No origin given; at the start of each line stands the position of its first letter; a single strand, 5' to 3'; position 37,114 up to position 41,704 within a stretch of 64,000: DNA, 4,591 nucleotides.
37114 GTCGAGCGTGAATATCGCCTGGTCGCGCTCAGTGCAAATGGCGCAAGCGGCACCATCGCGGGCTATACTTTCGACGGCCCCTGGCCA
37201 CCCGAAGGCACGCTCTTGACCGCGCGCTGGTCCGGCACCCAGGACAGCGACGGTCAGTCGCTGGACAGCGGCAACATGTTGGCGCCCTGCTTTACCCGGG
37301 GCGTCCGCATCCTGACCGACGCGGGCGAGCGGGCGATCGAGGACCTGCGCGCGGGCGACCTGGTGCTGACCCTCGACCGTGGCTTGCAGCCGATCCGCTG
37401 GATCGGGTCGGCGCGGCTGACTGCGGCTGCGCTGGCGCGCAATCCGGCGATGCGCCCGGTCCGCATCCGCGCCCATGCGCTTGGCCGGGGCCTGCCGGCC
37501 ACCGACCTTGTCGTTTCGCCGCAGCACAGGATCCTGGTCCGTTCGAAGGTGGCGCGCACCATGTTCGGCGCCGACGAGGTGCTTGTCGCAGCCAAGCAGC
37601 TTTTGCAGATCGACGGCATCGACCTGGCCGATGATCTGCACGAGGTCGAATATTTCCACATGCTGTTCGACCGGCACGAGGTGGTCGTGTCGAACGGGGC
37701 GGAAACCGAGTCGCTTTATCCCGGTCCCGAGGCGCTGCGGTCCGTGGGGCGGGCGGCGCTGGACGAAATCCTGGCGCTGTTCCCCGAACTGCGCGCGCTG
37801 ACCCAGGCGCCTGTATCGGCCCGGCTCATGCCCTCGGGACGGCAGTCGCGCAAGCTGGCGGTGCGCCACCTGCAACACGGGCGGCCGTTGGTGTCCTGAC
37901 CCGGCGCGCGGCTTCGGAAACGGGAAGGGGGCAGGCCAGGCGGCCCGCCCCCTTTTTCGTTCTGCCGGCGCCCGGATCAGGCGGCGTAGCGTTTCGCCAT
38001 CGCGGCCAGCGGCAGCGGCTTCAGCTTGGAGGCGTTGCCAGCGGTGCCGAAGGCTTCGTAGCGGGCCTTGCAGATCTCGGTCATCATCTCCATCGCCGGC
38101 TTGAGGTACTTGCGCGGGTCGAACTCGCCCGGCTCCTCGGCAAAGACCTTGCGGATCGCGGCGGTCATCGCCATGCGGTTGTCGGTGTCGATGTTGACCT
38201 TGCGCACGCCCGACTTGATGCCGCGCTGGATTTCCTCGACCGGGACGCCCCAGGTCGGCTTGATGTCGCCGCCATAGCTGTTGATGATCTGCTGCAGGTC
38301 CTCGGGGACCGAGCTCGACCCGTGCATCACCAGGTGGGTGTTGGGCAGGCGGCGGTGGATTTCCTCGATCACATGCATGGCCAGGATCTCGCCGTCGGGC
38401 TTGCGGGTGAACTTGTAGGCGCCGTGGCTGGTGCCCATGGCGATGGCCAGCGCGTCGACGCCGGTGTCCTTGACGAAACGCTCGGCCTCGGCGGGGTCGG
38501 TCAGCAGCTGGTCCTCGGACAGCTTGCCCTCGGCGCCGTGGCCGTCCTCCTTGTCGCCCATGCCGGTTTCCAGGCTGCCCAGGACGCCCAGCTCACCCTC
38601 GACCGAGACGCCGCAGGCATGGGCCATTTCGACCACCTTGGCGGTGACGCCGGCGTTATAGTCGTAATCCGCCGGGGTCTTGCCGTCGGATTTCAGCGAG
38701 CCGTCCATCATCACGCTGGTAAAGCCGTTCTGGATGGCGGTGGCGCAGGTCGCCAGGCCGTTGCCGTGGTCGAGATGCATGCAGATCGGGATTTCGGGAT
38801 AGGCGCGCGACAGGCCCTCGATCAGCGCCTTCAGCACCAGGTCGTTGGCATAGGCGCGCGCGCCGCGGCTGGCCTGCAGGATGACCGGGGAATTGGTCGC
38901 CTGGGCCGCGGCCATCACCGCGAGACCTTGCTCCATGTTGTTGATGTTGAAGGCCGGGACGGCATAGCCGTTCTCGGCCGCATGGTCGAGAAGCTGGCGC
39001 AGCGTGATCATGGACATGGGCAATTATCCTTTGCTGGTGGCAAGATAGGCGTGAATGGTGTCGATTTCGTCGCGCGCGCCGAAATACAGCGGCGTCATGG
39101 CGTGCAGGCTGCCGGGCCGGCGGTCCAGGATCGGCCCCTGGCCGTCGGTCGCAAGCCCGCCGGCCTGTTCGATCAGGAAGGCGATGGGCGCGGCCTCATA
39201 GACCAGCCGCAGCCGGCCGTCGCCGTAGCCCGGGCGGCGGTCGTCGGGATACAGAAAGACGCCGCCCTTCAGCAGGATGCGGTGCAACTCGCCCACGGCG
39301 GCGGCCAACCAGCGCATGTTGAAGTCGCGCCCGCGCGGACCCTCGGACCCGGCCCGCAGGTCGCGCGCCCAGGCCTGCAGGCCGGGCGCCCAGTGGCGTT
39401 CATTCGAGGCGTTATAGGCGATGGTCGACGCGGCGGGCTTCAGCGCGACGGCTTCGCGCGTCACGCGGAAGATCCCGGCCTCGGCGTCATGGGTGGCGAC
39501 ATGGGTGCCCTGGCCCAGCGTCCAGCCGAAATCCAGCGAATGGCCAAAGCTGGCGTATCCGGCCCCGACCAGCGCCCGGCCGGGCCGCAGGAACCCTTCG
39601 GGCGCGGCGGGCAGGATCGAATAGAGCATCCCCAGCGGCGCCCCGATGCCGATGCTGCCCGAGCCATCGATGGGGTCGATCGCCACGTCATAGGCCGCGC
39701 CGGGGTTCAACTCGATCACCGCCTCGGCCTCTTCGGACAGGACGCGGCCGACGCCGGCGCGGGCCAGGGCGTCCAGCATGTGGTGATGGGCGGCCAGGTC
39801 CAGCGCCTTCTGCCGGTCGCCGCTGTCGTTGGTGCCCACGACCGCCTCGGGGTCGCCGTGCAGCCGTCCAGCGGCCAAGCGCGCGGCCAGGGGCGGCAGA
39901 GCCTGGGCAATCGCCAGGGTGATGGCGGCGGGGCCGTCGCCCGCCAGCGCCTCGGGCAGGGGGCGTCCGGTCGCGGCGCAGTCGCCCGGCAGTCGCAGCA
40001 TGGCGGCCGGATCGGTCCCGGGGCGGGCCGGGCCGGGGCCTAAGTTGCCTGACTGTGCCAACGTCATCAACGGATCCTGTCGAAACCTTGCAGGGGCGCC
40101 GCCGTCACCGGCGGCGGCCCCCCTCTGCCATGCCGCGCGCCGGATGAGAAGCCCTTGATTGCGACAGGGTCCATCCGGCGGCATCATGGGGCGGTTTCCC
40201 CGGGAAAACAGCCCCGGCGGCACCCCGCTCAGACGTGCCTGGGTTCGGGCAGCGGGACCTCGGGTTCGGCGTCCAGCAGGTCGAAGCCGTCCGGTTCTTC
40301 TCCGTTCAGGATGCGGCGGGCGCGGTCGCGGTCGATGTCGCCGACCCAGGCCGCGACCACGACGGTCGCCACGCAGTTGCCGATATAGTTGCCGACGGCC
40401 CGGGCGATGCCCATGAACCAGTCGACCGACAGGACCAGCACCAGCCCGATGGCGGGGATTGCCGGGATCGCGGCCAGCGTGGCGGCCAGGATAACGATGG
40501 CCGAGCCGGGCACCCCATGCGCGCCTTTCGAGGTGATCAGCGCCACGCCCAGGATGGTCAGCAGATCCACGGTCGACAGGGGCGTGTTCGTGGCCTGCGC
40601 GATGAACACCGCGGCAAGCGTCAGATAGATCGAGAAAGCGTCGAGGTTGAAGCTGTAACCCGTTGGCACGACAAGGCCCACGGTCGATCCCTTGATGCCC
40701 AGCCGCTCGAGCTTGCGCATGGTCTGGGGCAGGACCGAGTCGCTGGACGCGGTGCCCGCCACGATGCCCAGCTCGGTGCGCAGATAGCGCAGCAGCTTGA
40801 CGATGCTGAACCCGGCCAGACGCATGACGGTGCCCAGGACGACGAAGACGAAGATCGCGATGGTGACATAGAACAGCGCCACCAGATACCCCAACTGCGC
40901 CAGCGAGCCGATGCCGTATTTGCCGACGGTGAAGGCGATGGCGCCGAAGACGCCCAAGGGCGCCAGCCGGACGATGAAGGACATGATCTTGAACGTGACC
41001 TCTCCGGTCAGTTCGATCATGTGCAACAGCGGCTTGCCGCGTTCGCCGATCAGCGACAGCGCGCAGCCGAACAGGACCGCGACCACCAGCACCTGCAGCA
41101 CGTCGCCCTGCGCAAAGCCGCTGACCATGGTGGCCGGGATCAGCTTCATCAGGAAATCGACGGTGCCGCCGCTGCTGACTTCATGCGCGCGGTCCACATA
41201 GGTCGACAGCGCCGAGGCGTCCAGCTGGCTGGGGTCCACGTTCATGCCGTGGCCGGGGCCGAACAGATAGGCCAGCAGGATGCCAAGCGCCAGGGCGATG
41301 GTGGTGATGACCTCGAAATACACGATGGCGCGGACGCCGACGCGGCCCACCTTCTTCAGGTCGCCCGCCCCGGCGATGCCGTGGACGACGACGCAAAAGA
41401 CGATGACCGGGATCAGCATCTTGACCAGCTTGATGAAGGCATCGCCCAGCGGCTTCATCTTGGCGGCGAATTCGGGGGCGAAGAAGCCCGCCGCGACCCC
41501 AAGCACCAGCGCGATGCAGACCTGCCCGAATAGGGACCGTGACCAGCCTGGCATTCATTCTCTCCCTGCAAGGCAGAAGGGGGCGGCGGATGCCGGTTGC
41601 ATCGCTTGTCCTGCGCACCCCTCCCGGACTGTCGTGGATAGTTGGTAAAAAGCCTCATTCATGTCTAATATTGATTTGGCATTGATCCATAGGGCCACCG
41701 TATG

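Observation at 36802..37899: Hint / bacterial intein-like (BIL) domain protein with a strong RBS and its own terminator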

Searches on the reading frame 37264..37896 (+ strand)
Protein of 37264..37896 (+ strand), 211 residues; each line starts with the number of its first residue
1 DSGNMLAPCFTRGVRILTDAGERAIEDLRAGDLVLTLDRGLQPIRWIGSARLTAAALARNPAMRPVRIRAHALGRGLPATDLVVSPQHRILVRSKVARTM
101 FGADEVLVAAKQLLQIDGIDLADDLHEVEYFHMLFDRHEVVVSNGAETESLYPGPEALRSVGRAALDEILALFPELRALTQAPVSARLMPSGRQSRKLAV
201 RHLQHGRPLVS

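Call 49: search_protein_representatives(protein=window:37264-37896:+)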
Query: 211 residues. Proteins with E-value up to 0.001 (for the whole library): 19599; up to 1e-10: 13806; up to 1e-30: 3371. The best 150 are listed.
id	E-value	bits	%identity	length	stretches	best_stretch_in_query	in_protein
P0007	1.1e-87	309.3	71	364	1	4-210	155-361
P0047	4.1e-84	297.6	67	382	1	9-211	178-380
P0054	5.5e-83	293.9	67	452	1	7-210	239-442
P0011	1.7e-82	292.3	66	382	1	1-210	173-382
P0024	9.6e-82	289.9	67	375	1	4-210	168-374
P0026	5.5e-81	287.4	67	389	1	7-210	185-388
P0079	7.1e-81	287.0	67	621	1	6-210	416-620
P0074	1.7e-80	285.8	69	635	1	7-210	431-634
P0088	2.8e-80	285.1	67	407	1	8-211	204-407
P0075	3.5e-80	284.8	66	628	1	6-210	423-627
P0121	3.9e-80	284.6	69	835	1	7-210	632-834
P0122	4.2e-80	284.5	65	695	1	9-210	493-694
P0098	4.8e-80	284.3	64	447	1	6-210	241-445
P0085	6.4e-80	283.9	67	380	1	8-210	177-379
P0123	7.5e-80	283.7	64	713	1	7-211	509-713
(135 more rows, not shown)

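Call 62: search_dna_similar(query=window:37264-37896:+, collection=plasmids, mode=protein, max_rows=40, rows=spread, max_evalue=1e-10)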
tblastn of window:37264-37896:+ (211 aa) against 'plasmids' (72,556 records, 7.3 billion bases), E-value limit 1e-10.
Records with a match: 202; places in all: 282; records where one place covers at least 80% of the query: 138.
Best place of each record, by identity: >=99% 2; 95-99% 1; 60-80% 17; <60% 182.
By first word of the organism name: Phaeobacter 44; Sinorhizobium 43; Paracoccus 35; Rhizobium 14; Sulfitobacter 9; Aliiroseovarius 9; Ruegeria 5; Acetobacter 5; Phyllobacterium 5; Pararhizobium 4; and 23 more.
By predicted mobility (MOB-suite, as given by PLSDB): non-mobilizable 134; mobilizable 48; conjugative 20.
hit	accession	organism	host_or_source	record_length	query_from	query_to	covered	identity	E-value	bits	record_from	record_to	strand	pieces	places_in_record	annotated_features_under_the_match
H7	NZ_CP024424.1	Paracoccus yeei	Homo sapiens,single cell,skin swab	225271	1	211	100%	99.1%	5e-133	418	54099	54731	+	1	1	Hint domain-containing protein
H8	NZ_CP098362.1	Paracoccus sp. TOH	cell cuture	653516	8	210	96%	66.5%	2e-77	259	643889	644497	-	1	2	Hint domain-containing protein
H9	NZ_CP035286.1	Paracoccus versutus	whole organism,soil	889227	4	211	99%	63.0%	7e-85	280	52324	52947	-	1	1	Hint domain-containing protein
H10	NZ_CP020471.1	Fuscovulum blasticum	cell culture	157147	8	210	96%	62.4%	1e-71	242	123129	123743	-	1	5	Hint domain-containing protein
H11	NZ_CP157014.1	Paracoccus marcusii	Halophytes,cell culture,Suaeda maritima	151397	9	211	96%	59.8%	3e-73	247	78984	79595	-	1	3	Hint domain-containing protein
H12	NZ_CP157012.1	Paracoccus marcusii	Halophytes,cell culture,Suaeda maritima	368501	9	211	96%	59.1%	3e-66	227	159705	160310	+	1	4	Hint domain-containing protein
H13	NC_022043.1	Paracoccus aminophilus JCM 7686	-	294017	4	211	99%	54.8%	2e-63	219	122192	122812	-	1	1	Hint domain-containing protein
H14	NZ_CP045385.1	Ruegeria sp. THAF33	pure culture,Surface of a polyethylene ...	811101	8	211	97%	50.7%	6e-55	194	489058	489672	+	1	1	Hint domain-containing protein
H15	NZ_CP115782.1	Paracoccus aerodenitrificans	cell culture,sediment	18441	2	211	100%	47.4%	3e-53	189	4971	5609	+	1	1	Hint domain-containing protein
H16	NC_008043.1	Ruegeria sp. TM1040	-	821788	9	210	96%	47.0%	3e-51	184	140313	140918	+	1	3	Hint domain-containing protein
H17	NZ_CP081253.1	Phaeobacter inhibens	-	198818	9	209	95%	43.6%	1e-36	142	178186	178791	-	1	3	Hint domain-containing protein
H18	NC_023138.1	Phaeobacter gallaeciensis DSM 26640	-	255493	9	187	85%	47.5%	3e-40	152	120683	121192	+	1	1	Hint domain-containing protein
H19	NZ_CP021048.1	Phaeobacter gallaeciensis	cell culture,Pacific plankton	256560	9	187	85%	47.5%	3e-40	152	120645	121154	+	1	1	Hint domain-containing protein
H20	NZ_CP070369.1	Paracoccus methylovorus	whole organism,grassland soil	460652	46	203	75%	53.7%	6e-41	154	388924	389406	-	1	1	Hint domain-containing protein | SRPBCC family protein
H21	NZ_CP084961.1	Sulfitobacter pontiacus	cell culture,Seawater from the North ...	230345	9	178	81%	47.6%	3e-44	164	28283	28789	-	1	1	Hint domain-containing protein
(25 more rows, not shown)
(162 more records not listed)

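Call 76: get_annotated_region(hit=H10, flank=20000)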
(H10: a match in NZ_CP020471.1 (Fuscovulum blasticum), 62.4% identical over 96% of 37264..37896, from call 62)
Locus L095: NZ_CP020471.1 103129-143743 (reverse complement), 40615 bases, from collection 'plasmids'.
description: Fuscovulum blasticum strain 28/5 plasmid pRsa, complete sequence
organism: Fuscovulum blasticum (NCBI taxid 1075)
taxonomy: Bacteria; Pseudomonadota; Alphaproteobacteria; Rhodobacterales; Paracoccaceae; Fuscovulum; Fuscovulum blasticum
host: -; source: cell culture; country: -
typing (MOB-suite, as given by PLSDB): non-mobilizable
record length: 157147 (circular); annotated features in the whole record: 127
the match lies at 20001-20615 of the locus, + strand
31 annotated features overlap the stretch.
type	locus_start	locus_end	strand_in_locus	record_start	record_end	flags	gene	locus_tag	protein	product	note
CDS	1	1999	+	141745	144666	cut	-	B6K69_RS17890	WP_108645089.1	Hint domain-containing protein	-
CDS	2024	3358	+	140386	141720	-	-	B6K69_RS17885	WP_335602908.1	peptide deformylase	-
CDS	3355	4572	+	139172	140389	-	-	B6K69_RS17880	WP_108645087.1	glycosyltransferase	-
CDS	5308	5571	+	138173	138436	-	-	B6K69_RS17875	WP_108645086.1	LuxR C-terminal-related transcriptional regulator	GO:0006355 - regulation of DNA-templated transcription [Evidence IEA]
CDS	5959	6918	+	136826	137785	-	-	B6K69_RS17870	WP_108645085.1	helix-turn-helix transcriptional regulator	-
CDS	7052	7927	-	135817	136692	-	-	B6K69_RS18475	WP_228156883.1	LuxR C-terminal-related transcriptional regulator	GO:0006355 - regulation of DNA-templated transcription [Evidence IEA]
CDS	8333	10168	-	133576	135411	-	-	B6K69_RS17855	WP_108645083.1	Hint domain-containing protein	-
CDS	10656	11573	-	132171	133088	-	-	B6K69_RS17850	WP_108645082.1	GNAT family N-acetyltransferase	-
CDS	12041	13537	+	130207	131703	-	-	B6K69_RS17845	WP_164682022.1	glycosyltransferase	-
CDS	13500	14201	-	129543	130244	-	-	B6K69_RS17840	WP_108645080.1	acetyltransferase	-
CDS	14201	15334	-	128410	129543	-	-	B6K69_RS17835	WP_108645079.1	DegT/DnrJ/EryC1/StrS family aminotransferase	-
CDS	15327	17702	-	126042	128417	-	-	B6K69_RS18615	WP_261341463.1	rhamnan synthesis F family protein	-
CDS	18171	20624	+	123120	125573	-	-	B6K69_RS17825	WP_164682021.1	Hint domain-containing protein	-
CDS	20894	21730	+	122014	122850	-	-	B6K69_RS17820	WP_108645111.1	MurR/RpiR family transcriptional regulator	GO:0006355 - regulation of DNA-templated transcription [Evidence IEA]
CDS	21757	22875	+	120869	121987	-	-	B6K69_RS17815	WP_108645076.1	substrate-binding domain-containing protein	-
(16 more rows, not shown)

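Call 82: search_dna_similar(query=window:37264-37896:+, collection=plasmids, mode=protein, max_rows=30, rows=best, max_evalue=1e-30)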
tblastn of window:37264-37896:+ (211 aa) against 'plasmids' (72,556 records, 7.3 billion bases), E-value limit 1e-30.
Records with a match: 87; places in all: 117; records where one place covers at least 80% of the query: 86.
Best place of each record, by identity: >=99% 2; 95-99% 1; 60-80% 17; <60% 67.
By first word of the organism name: Paracoccus 35; Phaeobacter 16; Aliiroseovarius 9; Sulfitobacter 8; Ruegeria 5; Thioclava 3; Tritonibacter 2; Falsirhodobacter 2; Fuscovulum 1; Pontibrevibacter 1; and 5 more.
By predicted mobility (MOB-suite, as given by PLSDB): non-mobilizable 69; conjugative 10; mobilizable 8.
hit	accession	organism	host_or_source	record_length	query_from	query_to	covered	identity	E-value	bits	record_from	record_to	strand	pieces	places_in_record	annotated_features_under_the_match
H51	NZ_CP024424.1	Paracoccus yeei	Homo sapiens,single cell,skin swab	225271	1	211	100%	99.1%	5e-133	418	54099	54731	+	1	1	Hint domain-containing protein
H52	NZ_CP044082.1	Paracoccus yeei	Homo sapiens,clinical isolate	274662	1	211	100%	99.1%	9e-133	417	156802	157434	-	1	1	Hint domain-containing protein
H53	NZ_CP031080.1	Paracoccus yeei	Homo sapiens,single cell,eye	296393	1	211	100%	98.1%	8e-131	412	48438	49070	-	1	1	Hint domain-containing protein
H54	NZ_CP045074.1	Paracoccus kondratievae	genome assembly,the fermentation ...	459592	9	210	96%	67.8%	4e-86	284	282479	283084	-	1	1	Hint domain-containing protein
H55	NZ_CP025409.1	Paracoccus tegillarcae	Tegillarca granosa,single cell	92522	1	211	100%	64.5%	3e-78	261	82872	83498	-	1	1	Hint domain-containing protein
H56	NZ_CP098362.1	Paracoccus sp. TOH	cell cuture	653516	8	210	96%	66.5%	2e-77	259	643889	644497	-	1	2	Hint domain-containing protein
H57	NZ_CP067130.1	Paracoccus seriniphilus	cell culture,washing water of Bugula ...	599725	9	210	96%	65.8%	3e-82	273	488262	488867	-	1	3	Hint domain-containing protein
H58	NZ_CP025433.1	Paracoccus zhejiangensis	single cell,sludge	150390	1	211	100%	63.0%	4e-75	252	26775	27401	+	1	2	Hint domain-containing protein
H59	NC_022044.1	Paracoccus aminophilus JCM 7686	-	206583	3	211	99%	63.2%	6e-80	266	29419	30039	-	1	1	Hint domain-containing protein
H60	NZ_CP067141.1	Paracoccus saliphilus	cell culture,saline-alkali soil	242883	1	210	100%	62.9%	2e-81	270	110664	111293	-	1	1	Hint domain-containing protein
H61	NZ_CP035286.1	Paracoccus versutus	whole organism,soil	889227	4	211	99%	63.0%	7e-85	280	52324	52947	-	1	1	Hint domain-containing protein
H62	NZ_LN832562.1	Paracoccus aminovorans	-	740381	7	210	97%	63.7%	5e-76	255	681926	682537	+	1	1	Hint domain-containing protein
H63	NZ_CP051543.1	Paracoccus sanguinis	cell culture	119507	9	211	96%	63.1%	5e-78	261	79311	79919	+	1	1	Hint domain-containing protein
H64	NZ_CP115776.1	Paracoccus albus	cell culture,sediment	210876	9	211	96%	63.1%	2e-68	233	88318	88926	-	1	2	Hint domain-containing protein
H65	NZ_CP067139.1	Paracoccus fistulariae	cell culture,isolated from bluespotted ...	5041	8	211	97%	62.1%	8e-76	254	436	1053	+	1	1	none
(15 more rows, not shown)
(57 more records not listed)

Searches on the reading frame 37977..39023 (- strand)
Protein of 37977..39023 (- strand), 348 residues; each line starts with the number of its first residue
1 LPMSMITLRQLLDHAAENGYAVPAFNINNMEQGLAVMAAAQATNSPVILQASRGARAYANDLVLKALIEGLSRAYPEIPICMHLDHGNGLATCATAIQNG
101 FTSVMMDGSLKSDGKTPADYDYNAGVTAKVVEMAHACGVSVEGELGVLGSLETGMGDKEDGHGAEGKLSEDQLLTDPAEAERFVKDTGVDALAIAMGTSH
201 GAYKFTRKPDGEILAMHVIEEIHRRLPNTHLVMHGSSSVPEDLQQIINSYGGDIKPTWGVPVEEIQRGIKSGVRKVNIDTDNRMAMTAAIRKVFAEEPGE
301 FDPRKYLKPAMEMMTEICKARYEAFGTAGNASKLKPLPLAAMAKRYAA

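Call 11: search_protein_families(library=pfam, proteins=[window:37977-39023:-], max_evalue=0.00001)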
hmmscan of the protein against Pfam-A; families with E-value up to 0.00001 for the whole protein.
window:37977-39023:- (348 aa): 1 family
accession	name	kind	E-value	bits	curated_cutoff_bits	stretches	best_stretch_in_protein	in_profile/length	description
PF01116.26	F_bP_aldolase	-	6.2e-92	308.5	25.5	1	7-329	2-276/277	Fructose-bisphosphate aldolase class-II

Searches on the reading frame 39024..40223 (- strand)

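Call 11: search_protein_families(library=pfam, proteins=[window:39024-40223:-], max_evalue=0.00001)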
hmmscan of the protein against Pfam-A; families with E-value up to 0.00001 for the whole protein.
window:39024-40223:- (399 aa): 2 families
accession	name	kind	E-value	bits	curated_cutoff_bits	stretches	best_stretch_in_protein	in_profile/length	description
PF18913.5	FBPase_C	-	4.2e-35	120.8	27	1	264-394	4-126/127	Fructose-1-6-bisphosphatase, C-terminal domain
PF00316.25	FBPase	-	1.3e-19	71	34.8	1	131-256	54-190/191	Fructose-1-6-bisphosphatase, N-terminal domain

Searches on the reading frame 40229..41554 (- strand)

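Call 11: search_protein_families(library=pfam, proteins=[window:40229-41554:-], max_evalue=0.00001)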
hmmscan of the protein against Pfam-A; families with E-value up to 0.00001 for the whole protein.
window:40229-41554:- (441 aa): 1 family
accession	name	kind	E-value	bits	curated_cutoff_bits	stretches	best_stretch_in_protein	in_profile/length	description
PF00375.23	SDF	-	3.3e-101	339.6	27.9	1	8-403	1-387/387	Sodium:dicarboxylate symporter family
